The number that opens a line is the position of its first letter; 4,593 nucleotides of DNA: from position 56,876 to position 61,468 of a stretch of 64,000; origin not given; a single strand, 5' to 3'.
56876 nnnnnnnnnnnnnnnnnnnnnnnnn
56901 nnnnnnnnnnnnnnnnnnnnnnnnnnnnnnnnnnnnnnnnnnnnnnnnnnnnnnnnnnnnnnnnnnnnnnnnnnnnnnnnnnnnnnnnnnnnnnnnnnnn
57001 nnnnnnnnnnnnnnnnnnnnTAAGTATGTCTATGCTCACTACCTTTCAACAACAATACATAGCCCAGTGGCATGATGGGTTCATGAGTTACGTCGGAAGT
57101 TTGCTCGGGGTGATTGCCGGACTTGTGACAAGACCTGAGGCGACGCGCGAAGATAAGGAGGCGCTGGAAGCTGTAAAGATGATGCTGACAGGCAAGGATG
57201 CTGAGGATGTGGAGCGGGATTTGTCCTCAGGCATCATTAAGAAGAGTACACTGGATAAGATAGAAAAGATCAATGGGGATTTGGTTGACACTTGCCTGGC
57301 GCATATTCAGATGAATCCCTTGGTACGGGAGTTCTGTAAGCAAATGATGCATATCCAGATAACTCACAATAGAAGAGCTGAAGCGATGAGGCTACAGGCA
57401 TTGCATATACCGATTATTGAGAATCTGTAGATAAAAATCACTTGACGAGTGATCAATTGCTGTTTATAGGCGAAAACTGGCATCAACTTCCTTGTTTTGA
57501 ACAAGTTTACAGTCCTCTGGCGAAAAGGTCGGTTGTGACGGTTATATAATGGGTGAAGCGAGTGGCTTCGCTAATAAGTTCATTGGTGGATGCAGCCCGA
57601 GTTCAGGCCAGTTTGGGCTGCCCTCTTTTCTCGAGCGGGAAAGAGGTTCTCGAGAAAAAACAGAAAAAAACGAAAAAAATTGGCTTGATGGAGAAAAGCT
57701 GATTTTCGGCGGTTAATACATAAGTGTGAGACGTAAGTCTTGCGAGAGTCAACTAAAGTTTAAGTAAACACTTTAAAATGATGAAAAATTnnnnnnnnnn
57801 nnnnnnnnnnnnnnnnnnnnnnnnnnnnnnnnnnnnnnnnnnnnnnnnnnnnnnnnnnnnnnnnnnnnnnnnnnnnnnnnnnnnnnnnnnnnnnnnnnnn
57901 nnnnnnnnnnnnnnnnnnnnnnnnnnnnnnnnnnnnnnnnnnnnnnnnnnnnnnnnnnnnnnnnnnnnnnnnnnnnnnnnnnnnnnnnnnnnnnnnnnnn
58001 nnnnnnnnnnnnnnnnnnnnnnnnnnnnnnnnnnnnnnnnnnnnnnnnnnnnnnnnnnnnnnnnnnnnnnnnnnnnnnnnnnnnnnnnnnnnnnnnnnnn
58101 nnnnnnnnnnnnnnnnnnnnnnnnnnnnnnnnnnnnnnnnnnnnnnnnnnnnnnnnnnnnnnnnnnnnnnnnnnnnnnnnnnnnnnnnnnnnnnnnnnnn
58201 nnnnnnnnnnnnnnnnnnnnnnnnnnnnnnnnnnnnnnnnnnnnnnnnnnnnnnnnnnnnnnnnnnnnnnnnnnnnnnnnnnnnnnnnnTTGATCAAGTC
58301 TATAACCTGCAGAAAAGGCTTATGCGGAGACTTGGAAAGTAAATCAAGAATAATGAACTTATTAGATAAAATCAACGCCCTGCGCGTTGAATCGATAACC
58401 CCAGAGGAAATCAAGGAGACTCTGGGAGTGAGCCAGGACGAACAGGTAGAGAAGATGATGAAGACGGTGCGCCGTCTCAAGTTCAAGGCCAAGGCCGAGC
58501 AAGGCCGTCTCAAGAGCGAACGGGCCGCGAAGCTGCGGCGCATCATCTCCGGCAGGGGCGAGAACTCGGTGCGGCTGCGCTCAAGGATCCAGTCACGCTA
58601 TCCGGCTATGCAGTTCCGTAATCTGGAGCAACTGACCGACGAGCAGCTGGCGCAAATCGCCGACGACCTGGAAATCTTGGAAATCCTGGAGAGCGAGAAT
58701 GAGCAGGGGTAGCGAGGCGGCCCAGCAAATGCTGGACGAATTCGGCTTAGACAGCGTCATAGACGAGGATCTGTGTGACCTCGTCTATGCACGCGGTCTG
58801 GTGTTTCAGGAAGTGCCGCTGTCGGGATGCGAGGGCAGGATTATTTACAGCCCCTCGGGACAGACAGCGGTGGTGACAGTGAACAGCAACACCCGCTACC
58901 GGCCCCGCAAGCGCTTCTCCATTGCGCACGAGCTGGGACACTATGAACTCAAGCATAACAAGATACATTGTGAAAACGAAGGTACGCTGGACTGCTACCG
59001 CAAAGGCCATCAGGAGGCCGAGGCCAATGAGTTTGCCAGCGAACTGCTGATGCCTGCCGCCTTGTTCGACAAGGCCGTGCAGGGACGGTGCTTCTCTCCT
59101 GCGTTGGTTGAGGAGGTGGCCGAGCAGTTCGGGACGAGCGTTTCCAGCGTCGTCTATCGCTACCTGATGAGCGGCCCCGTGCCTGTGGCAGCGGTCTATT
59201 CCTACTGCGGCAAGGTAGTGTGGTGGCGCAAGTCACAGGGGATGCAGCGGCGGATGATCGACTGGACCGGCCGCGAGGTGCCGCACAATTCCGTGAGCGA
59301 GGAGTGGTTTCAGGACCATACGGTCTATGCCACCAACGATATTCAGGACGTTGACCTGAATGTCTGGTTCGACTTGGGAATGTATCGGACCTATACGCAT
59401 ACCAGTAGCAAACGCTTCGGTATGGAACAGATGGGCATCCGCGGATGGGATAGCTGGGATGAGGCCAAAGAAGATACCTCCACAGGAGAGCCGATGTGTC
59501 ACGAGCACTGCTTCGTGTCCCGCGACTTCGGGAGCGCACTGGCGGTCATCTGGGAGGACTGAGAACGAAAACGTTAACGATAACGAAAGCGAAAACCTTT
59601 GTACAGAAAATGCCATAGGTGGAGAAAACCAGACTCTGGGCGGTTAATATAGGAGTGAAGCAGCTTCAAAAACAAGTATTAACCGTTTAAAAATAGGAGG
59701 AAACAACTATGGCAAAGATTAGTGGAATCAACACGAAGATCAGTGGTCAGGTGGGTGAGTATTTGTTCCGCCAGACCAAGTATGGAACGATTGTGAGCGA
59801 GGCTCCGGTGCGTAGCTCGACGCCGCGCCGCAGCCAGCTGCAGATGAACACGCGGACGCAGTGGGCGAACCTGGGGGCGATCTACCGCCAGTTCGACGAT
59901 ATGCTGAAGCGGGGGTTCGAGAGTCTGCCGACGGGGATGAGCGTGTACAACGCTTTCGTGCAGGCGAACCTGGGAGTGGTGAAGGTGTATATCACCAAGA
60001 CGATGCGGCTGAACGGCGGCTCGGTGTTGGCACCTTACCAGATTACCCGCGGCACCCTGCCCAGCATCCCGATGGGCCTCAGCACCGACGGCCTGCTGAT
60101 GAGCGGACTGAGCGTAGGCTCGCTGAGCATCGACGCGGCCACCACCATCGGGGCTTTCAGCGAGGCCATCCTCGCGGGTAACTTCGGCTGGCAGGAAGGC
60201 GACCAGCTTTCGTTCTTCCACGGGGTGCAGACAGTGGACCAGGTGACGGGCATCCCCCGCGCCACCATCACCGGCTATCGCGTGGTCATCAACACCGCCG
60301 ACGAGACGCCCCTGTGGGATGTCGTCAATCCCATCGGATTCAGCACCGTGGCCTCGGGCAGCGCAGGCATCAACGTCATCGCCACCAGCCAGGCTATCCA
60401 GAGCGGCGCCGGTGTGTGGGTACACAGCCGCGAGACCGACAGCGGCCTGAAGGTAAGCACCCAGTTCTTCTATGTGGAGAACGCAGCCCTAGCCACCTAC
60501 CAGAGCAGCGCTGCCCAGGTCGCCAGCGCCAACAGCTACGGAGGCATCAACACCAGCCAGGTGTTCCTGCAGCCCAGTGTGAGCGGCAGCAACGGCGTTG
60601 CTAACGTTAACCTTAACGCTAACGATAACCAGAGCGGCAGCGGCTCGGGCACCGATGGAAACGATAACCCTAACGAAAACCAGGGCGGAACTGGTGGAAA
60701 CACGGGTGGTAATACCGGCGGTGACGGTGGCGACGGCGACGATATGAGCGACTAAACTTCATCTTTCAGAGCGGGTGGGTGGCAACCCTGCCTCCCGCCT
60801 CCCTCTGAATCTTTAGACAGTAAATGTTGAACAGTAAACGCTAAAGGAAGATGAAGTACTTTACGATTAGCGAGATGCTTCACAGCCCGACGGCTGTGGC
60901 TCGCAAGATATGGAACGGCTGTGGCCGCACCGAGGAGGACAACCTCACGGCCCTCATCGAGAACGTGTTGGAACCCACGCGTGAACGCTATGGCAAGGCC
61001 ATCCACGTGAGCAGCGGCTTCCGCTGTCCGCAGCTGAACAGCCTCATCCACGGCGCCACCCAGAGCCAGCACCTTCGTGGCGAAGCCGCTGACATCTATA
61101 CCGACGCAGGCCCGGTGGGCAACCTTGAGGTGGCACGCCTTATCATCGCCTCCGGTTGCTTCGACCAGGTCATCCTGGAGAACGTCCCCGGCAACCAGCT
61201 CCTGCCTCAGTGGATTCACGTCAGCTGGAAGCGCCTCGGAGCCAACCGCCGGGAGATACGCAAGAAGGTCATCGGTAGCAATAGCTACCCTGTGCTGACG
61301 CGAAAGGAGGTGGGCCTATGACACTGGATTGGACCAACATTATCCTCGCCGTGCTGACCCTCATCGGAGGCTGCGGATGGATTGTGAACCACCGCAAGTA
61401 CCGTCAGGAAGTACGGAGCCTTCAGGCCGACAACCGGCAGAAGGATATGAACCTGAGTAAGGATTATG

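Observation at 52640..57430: AT-rich five-gene operon: Septu-like PtuA/PtuB translationally coupled to a GHKL-nuclease fusion and two small proteins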

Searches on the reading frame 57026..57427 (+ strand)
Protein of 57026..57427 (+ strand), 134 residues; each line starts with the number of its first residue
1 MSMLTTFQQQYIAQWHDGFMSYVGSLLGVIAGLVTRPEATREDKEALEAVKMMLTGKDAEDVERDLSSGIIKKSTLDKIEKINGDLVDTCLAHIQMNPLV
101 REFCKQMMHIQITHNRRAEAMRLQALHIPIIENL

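Call 3: search_protein_families(library=padloc, proteins=[window:57026-57427:+], max_evalue=0.01)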
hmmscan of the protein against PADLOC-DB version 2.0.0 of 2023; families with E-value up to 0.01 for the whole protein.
window:57026-57427:+ (134 aa): 0 families

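Call 4: search_protein_families(library=pfam, proteins=[window:57026-57427:+], max_evalue=0.01)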
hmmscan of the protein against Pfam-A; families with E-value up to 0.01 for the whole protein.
window:57026-57427:+ (134 aa): 0 families

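Call 5: search_protein_families(library=ncbifam, proteins=[window:57026-57427:+], max_evalue=0.01)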
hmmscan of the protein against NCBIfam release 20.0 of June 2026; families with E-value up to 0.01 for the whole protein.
window:57026-57427:+ (134 aa): 0 families

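Call 18: find_homologous_proteins(query=window:57026-57427:+, max_evalue=0.01)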
Query window:57026-57427:+ (134 aa): 174 proteins with E <= 0.01 among 194 candidates; the best 120 are listed.
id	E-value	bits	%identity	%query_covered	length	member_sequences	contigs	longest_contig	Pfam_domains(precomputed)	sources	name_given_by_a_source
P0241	1.2e-80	285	100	99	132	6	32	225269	-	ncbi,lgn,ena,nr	ncbi:MAG: hypothetical protein IJ219_03300 [Bacteroidaceae bacterium]|nr:hypothetical protein [Bacte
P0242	5.7e-68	244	86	99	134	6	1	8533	-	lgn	-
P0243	7.3e-68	244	89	99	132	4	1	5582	-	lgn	-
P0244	9.9e-67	240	89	96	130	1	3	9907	-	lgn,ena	-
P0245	1.3e-66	240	86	96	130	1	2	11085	-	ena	-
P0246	3.8e-66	238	88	96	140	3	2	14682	-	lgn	-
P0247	5.1e-66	238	85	96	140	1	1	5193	-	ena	-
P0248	7.0e-66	238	86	98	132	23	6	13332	-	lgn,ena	-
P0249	7.3e-66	237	84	99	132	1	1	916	-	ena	-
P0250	1.6e-65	236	88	97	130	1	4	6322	-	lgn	-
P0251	5.1e-65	235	87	96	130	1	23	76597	-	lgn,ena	-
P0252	5.4e-65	235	87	96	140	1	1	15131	-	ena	-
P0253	3.9e-64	232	84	96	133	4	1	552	-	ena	-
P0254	2.3e-62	226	84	96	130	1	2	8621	-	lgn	-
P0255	2.4e-61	223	81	98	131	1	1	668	-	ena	-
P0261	1.2e-56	208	77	96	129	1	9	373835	-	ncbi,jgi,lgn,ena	-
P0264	3.7e-55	203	74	94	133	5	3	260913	-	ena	-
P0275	9.9e-51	189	64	97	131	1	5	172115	-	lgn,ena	-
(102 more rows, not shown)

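Call 19: find_encoding_contigs(protein=P0241, flank=7000, max_places=6)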
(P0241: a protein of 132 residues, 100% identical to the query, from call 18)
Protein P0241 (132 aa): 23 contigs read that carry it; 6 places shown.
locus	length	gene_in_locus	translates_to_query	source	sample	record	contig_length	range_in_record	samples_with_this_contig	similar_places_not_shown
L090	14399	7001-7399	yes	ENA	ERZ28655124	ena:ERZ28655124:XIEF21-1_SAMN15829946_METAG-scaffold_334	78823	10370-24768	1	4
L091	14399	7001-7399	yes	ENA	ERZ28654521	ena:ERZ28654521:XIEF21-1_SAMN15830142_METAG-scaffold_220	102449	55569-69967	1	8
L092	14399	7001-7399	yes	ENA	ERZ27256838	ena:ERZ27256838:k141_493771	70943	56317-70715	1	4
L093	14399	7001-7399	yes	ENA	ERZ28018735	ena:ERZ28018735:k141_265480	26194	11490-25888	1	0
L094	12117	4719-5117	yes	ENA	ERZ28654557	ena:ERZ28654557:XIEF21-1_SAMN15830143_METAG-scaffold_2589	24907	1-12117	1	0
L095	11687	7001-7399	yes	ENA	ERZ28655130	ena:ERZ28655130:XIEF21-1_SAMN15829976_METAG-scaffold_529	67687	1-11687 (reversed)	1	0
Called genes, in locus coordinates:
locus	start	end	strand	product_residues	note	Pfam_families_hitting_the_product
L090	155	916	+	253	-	-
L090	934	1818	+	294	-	PF08842:Mfa2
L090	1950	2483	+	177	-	PF02350:Epimerase_2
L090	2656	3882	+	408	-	PF02463:SMC_N, PF11398:DUF2813, PF13175:AAA_15, PF13476:AAA_23, PF13555:AAA_29, PF00005:ABC_tran (faint), PF13304:AAA_21, PF13175:AAA_15 (weak)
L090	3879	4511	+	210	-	-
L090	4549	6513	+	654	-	PF13589:HATPase_c_3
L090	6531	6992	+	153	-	-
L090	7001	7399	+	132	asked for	-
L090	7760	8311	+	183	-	-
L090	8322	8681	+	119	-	-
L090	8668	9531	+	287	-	PF06114:Peptidase_M78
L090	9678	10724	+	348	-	-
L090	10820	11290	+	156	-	PF08291:Peptidase_M15_3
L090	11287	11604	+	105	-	-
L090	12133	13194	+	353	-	-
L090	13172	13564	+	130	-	-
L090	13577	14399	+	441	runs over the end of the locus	-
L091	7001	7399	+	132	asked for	-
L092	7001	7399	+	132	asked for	-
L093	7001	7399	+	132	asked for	-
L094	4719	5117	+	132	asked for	-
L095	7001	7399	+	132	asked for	-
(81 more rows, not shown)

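Call 21: find_encoding_contigs(protein=P0261, flank=7000, max_places=4)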
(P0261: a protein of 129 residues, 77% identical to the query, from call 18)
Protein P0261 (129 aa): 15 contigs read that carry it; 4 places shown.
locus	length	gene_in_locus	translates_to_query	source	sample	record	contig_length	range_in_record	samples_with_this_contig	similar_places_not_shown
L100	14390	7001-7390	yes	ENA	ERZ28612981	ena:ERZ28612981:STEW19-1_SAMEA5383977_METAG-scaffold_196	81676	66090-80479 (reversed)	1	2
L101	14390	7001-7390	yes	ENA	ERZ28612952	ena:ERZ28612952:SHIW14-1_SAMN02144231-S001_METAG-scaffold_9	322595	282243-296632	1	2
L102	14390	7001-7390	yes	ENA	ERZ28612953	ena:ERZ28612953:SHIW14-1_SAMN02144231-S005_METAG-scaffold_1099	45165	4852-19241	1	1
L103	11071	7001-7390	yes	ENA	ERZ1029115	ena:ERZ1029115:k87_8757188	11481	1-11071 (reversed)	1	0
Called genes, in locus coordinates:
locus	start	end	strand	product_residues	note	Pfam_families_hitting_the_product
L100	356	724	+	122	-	-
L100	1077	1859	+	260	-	PF14337:Abi_alpha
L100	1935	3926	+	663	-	PF02463:SMC_N (faint), PF13476:AAA_23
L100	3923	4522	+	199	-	-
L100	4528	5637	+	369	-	-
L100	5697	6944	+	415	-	PF01555:N6_N4_Mtase (faint)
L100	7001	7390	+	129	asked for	-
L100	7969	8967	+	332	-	PF13271:DUF4062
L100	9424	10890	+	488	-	-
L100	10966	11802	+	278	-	-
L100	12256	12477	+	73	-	-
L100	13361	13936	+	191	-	-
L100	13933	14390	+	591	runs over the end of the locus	-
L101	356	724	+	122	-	-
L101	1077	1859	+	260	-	PF14337:Abi_alpha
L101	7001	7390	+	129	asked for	-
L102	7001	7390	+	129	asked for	-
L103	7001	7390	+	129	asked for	-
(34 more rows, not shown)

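Call 34: find_encoding_contigs(protein=P0275, flank=6000, max_places=3)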
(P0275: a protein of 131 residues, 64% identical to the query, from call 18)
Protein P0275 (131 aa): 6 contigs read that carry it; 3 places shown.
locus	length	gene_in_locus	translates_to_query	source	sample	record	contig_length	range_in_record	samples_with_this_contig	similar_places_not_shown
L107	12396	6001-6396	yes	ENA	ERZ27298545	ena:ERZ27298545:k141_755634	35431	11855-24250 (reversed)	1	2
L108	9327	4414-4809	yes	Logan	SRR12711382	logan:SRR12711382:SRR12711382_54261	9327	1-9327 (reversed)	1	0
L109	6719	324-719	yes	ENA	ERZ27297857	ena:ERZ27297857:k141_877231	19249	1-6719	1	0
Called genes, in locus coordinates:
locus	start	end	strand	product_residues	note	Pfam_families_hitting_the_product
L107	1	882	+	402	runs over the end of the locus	PF00145:DNA_methylase, PF02475:TRM5-TYW2_MTfase (faint)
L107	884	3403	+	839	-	PF13589:HATPase_c_3, PF02518:HATPase_c (weak)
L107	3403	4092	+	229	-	-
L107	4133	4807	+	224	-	-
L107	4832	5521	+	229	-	-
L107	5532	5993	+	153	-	-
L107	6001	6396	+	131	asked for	-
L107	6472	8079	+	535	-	PF13676:TIR_2 (faint)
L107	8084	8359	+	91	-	-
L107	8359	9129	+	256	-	PF00656:Peptidase_C14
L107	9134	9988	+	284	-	-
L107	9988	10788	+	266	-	PF00656:Peptidase_C14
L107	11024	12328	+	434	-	PF01210:NAD_Gly3P_dh_N (weak), PF03721:UDPG_MGDP_dh_N, PF00984:UDPG_MGDP_dh, PF03720:UDPG_MGDP_dh_C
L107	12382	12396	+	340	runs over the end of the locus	PF13289:SIR2_2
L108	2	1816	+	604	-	?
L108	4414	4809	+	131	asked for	-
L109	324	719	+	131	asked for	-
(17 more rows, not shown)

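Call 46: search_protein_families(library=phrogs, proteins=[window:57026-57427:+], max_evalue=0.1)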
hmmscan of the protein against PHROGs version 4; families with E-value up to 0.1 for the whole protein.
window:57026-57427:+ (134 aa): 1 family
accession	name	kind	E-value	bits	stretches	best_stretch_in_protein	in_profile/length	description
phrog_27167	-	unknown function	0.021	16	1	74-111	31-69/84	-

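Call 63: find_encoding_contigs(protein=P0264, flank=6000, max_places=3)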
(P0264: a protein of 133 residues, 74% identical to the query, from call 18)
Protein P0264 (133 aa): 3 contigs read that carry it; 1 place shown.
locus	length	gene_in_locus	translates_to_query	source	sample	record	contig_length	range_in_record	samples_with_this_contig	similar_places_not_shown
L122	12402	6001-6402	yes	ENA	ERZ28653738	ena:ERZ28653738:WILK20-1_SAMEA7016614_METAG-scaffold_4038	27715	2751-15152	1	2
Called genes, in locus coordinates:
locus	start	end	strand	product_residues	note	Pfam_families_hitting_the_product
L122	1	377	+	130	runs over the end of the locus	PF18291:HU-HIG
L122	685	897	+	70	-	PF12668:DUF3791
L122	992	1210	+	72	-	-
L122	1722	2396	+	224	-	PF08878:HamA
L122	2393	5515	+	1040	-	PF04851:ResIII, PF00270:DEAD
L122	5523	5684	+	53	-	-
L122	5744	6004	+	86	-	-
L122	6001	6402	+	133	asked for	-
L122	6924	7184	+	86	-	-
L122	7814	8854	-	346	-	PF00535:Glycos_transf_2, PF10111:Glyco_tranf_2_2, PF13641:Glyco_tranf_2_3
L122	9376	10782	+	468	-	PF03062:MBOAT, PF13813:MBOAT_2 (weak)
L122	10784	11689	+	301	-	-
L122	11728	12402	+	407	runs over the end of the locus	PF13450:NAD_binding_8, PF03275:GLF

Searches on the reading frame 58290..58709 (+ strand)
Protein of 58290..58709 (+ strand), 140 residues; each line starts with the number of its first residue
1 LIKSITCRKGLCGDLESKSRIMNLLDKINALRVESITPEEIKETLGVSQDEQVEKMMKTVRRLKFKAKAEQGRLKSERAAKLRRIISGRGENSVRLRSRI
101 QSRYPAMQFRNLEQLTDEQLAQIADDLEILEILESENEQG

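Call 46: search_protein_families(library=phrogs, proteins=[window:58290-58709:+], max_evalue=0.1)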
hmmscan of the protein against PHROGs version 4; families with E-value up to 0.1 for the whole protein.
window:58290-58709:+ (140 aa): 4 families
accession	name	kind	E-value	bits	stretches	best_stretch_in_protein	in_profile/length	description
phrog_1655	-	unknown function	0.0016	19.2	1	109-138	29-58/62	-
phrog_10234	-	unknown function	0.012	16.5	1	110-128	7-25/55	-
phrog_4836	-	transcription regulation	0.045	14.3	1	5-80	14-86/194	CII-like regulator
phrog_38169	-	unknown function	0.06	13.3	1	22-66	221-268/305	-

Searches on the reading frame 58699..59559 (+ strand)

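Call 46: search_protein_families(library=phrogs, proteins=[window:58699-59559:+], max_evalue=0.1)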
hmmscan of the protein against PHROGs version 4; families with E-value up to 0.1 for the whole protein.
window:58699-59559:+ (287 aa): 6 families
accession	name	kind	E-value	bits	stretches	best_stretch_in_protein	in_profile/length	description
phrog_2439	-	transcription regulation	1.6e-20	74.3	1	5-157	131-279/367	transcriptional regulator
phrog_1914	-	unknown function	2.6e-20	74.1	1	43-152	67-171/222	-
phrog_87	-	other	2.4e-17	64.4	1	7-148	24-154/227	metallo-protease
phrog_19315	-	unknown function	1.8e-12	47.9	1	42-155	66-176/348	-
phrog_1516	-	unknown function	1.1e-06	29.5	1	35-128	54-150/227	-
phrog_18577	-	unknown function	0.027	14.7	1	72-117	187-235/332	-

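Call 61: search_protein_families(library=pfam, proteins=[window:58699-59559:+], max_evalue=0.001)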
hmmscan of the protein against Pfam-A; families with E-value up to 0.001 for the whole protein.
window:58699-59559:+ (287 aa): 1 family
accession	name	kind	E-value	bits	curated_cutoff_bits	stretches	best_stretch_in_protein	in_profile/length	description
PF06114.19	Peptidase_M78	-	2.6e-17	63.2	22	1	38-154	10-121/123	IrrE N-terminal-like domain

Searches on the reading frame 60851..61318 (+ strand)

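Call 61: search_protein_families(library=pfam, proteins=[window:60851-61318:+], max_evalue=0.001)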
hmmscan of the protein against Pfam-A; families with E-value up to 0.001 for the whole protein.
window:60851-61318:+ (156 aa): 2 families
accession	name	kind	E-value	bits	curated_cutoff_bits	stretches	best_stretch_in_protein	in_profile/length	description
PF08291.16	Peptidase_M15_3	-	7e-16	58.7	23.2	1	3-123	2-106/108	Peptidase M15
PF05951.18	Peptidase_M15_2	-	0.00046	20.4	27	1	47-92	70-120/153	Bacterial protein of unknown function (DUF882)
